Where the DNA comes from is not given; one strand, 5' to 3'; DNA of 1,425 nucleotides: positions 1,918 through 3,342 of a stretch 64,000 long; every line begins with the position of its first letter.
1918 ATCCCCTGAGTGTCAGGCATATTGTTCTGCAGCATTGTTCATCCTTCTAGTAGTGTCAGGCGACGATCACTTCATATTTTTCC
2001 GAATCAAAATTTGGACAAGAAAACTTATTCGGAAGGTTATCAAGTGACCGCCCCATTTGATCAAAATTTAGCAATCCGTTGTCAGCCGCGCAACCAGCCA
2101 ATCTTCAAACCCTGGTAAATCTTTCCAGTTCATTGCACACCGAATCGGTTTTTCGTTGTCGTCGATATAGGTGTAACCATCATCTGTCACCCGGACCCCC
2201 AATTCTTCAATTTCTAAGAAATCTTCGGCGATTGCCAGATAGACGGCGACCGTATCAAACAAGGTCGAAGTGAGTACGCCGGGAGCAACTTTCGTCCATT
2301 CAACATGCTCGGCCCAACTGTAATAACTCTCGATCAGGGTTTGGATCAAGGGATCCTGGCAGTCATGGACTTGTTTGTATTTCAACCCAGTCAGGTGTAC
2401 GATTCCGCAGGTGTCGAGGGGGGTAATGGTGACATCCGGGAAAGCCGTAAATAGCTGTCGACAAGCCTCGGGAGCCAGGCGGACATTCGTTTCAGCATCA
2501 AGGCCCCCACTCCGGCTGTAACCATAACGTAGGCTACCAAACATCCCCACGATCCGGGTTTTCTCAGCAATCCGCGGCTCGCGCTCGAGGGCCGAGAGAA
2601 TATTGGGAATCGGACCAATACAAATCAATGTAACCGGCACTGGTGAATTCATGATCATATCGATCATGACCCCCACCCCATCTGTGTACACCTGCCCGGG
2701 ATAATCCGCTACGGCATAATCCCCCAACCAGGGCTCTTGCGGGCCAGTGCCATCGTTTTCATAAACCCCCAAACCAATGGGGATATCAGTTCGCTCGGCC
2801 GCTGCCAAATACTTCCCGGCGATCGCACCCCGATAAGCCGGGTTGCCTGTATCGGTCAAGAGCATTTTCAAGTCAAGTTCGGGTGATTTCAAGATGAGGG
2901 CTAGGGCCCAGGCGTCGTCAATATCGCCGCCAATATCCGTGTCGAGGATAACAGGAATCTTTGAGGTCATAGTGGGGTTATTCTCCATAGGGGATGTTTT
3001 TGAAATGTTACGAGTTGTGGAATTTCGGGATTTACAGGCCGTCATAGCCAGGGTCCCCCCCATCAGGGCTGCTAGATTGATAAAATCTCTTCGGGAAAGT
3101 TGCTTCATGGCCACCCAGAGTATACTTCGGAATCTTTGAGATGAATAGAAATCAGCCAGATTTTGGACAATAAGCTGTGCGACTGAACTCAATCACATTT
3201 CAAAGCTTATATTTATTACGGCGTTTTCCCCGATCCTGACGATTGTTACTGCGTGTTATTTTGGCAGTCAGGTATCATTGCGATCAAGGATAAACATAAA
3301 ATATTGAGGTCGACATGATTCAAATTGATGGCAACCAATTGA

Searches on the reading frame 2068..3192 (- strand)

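Call 56: search_protein_families(library=pfam, proteins=[window:2068-3192:-], max_evalue=0.00001)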
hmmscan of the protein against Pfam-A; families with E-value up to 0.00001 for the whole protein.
window:2068-3192:- (374 aa): 1 family
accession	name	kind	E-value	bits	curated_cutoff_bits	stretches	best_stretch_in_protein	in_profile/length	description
PF01156.24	IU_nuc_hydro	-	6.1e-29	102.1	34.2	1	81-348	1-277/297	Inosine-uridine preferring nucleoside hydrolase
